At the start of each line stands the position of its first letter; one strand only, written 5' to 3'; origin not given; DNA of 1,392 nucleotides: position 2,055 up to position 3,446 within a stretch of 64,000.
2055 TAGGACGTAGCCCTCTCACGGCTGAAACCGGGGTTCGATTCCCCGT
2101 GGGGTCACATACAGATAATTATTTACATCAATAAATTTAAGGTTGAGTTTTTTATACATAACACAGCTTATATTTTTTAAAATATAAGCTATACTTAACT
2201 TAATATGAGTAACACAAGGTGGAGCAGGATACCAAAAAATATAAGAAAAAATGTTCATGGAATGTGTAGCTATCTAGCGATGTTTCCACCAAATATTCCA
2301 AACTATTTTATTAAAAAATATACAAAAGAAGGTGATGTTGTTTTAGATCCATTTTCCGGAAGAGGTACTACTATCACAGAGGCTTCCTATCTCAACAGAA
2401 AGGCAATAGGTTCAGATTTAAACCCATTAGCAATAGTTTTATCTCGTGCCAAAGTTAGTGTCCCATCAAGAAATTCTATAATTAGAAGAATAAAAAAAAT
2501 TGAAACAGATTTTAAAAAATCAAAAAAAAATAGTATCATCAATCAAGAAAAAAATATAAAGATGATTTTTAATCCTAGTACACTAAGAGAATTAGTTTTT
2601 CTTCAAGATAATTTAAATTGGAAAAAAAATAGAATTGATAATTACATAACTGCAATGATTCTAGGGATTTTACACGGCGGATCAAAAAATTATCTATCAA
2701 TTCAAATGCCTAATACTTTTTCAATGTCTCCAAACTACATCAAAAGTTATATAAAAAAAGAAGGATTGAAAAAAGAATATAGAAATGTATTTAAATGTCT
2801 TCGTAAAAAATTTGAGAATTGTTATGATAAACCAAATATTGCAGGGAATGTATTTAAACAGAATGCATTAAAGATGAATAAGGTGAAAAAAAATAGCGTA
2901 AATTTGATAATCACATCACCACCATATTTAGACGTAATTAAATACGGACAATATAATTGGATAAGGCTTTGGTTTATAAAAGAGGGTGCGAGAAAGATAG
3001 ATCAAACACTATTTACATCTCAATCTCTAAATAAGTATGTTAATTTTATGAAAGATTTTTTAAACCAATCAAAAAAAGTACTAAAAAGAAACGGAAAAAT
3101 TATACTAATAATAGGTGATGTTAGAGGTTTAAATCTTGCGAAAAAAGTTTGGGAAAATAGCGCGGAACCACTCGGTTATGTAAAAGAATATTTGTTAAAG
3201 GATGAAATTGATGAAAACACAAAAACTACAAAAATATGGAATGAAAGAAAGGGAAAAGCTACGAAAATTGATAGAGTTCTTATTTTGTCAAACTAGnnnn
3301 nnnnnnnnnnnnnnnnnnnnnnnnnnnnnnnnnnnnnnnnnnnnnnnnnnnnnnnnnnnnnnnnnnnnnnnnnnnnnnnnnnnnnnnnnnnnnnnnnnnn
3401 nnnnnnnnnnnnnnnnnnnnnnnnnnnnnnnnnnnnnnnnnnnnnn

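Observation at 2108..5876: AT-rich island at the tRNA-Glu 3' flank carrying a DNA methyltransferase plus a MORC-like GHKL ATPase: candidate RM-like defence module with no recognisable nuclease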

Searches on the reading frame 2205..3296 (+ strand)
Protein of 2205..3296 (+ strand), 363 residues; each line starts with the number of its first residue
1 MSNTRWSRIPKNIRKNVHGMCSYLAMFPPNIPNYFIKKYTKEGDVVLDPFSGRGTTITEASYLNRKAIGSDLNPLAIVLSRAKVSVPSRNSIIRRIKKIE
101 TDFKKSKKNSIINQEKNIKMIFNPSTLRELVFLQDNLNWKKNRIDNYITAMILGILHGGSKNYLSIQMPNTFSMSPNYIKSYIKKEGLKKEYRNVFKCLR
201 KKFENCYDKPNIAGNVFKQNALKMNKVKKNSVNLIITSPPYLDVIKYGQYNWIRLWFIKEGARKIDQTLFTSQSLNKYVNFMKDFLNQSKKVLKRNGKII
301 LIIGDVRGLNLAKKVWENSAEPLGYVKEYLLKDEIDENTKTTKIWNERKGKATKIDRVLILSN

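Call 4: search_protein_families(library=pfam, proteins=[window:2205-3296:+], max_evalue=0.1)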
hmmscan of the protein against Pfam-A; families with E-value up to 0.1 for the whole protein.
window:2205-3296:+ (363 aa): 7 families
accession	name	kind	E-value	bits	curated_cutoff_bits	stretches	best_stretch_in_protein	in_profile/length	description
PF01555.25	N6_N4_Mtase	-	6.6e-22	79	26.7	2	6-74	144-213/221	DNA methylase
PF01170.24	UPF0020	-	2.5e-06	27.7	22.3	1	41-71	27-57/197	RMKL-like, methyltransferase domain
PF11599.14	AviRa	-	7.5e-05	22.7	25.7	1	40-121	49-134/232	RRNA methyltransferase AviRa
PF02475.24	TRM5-TYW2_MTfase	-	0.0016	18.8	28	1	36-109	30-102/164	TRM5/TYW2 methyltransferase domain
PF02086.21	MethyltransfD12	-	0.0018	18.5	22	1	36-122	12-102/253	D12 class N6 adenine-specific DNA methyltransferase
PF13847.12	Methyltransf_31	-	0.019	15.1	27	0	41-105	2-65/145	Methyltransferase domain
PF05175.20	MTS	-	0.045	13.8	23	0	278-304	115-141/170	Methyltransferase small domain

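Call 5: search_protein_families(library=padloc, proteins=[window:2205-3296:+], max_evalue=0.1)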
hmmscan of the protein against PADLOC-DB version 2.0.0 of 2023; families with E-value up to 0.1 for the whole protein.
window:2205-3296:+ (363 aa): 68 families (the best 25 are shown)
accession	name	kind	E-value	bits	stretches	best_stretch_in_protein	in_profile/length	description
PDLC03325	MTase_II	-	1.8e-43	146.9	1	17-361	67-421/426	Type II methyltransferase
PDLC03353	MTase_II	-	4.5e-29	99.8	2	6-84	176-250/260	Type II methyltransferase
PDLC03322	MTase_II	-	4.2e-24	83.2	1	5-287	24-325/446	Type II methyltransferase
PDLC03387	MTase_II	-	3.1e-23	80.3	2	19-88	212-281/289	Type II methyltransferase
PDLC03380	MTase_II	-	2e-22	78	2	3-92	17-106/393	Type II methyltransferase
PDLC03239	MTase_II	-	6.8e-22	75.8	1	11-307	59-373/442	Type II methyltransferase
PDLC03350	MTase_II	-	6.2e-19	66.5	2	19-86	235-297/312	Type II methyltransferase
PDLC03299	MTase_II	-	8.6e-18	62.8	2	28-118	201-291/296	Type II methyltransferase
PDLC03371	MTase_II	-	1.5e-17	62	2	25-74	193-242/260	Type II methyltransferase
PDLC03249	MTase_II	-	4.5e-17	60.1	2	12-111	99-207/541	Type II methyltransferase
PDLC03351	MTase_II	-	7.2e-17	59.6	2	21-83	125-187/348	Type II methyltransferase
PDLC03376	MTase_II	-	9.2e-17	59.7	2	3-91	19-105/249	Type II methyltransferase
PDLC03283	MTase_II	-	5.5e-16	56.8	2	19-111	206-300/352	Type II methyltransferase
PDLC03224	MTase_II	-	8e-16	56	1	16-289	66-357/481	Type II methyltransferase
PDLC03364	MTase_II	-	1.9e-15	54.8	1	6-301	21-311/380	Type II methyltransferase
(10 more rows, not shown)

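Call 6: search_protein_families(library=ncbifam, proteins=[window:2205-3296:+], max_evalue=0.1)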
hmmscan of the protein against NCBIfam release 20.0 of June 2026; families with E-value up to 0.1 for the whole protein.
window:2205-3296:+ (363 aa): 9 families
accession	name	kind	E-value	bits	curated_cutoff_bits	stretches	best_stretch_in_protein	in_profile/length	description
NF050803.1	DnaMtaseCcrMCaul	equivalog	1.1e-11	44.3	830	2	36-85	199-248/350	adenine-specific DNA-methyltransferase CcrM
NF008572.0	PRK11524.1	equivalog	3.8e-09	36.1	292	1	35-112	207-285/294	adenine-specific DNA-methyltransferase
NF042963.1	DUF1156_antiphage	equivalog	2.7e-07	29.1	1000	1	37-105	179-247/960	anti-phage-associated DUF1156 domain-containing protein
TIGR01177.1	TIGR01177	hypoth_equivalog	1.3e-05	24.7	316.55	1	41-73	181-213/330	TIGR01177 family methyltransferase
NF010253.0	PRK13699.1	subfamily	2.1e-05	24.3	244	1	35-72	156-193/226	DNA methyltransferase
NF011530.0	PRK14968.1-4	equivalog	0.0038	16.6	243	0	280-318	134-172/202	putative methyltransferase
NF011528.0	PRK14968.1-2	equivalog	0.031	13.8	171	0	202-254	81-128/205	putative methyltransferase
NF004453.0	PRK05786.1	equivalog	0.081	12.4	243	0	283-327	39-83/238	3-ketoacyl-(acyl-carrier-protein) reductase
NF040538.1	methyl_ArsM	equivalog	0.089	11.9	500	0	38-83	57-105/356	arsinothricin biosynthesis methyltransferase ArsM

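Call 69: search_solved_structures(query=A3, max_evalue=0.01)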
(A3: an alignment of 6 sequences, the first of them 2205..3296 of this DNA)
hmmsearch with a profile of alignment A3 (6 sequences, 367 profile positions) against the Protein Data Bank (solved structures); distinct sequences matched with E-value up to 0.01: 13.
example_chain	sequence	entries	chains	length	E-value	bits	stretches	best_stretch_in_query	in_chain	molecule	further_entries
8s9n_A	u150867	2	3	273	6.7e-13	51.4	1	25-76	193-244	DNA cytosine-N4 methyltransferase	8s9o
8s9m_A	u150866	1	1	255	1.4e-12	50.3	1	25-76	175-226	DNA cytosine-N4 methyltransferase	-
2zie_A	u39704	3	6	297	1.1e-11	47.3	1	26-77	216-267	Putative modification methylase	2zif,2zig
6pbd_A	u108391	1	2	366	3e-11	45.9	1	31-76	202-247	Modification methylase CcrMI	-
1boo_A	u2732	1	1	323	1.4e-08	37.2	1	22-77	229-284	PROTEIN (N-4 CYTOSINE-SPECIFIC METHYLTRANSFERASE PVU II)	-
1eg2_A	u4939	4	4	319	2.4e-07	33.1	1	30-78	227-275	MODIFICATION METHYLASE RSRI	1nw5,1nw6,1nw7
5hfj_A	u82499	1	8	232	3.7e-07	32.5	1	33-74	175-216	Adenine specific DNA methyltransferase (DpnA)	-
5hek_A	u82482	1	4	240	4e-07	32.4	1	33-74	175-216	Adenine specific DNA methyltransferase (DpnA)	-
1nw8_A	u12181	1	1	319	4.1e-07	32.3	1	30-78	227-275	MODIFICATION METHYLASE RSRI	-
1g60_A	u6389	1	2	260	5.7e-07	31.9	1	27-77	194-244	Adenine-specific Methyltransferase MboIIA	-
8urk_A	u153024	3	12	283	5.9e-05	25.2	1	41-89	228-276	Methyltransferase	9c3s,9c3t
9c3u_A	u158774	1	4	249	6.4e-05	25.1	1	40-87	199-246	Methyltransferase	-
6k0w_B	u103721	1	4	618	0.0062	18.6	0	44-79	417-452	Adenine specific DNA methyltransferase (Mod)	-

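Call 102: list_cluster_members(proteins=[P0001, window:2205-3293:+, window:5522-5746:-, window:7724-8647:-, P0024, P0014])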
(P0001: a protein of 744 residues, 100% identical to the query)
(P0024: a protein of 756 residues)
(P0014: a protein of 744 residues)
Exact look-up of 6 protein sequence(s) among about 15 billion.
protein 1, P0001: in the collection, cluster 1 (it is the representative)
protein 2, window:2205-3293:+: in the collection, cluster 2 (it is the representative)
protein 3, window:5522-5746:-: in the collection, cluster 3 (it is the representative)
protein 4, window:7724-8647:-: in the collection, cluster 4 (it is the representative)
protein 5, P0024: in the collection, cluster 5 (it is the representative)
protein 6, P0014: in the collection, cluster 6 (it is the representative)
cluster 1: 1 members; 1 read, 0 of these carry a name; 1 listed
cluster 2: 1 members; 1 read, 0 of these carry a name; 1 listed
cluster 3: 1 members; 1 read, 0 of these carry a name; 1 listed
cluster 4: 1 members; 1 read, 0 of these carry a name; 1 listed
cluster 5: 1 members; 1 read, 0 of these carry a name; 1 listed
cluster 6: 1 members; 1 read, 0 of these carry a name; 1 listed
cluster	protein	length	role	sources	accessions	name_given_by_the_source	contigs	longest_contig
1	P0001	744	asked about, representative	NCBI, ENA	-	-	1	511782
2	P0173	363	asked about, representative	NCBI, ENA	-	-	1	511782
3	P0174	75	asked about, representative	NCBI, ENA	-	-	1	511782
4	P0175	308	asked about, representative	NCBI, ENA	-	-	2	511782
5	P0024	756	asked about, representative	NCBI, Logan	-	-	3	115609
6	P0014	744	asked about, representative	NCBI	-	-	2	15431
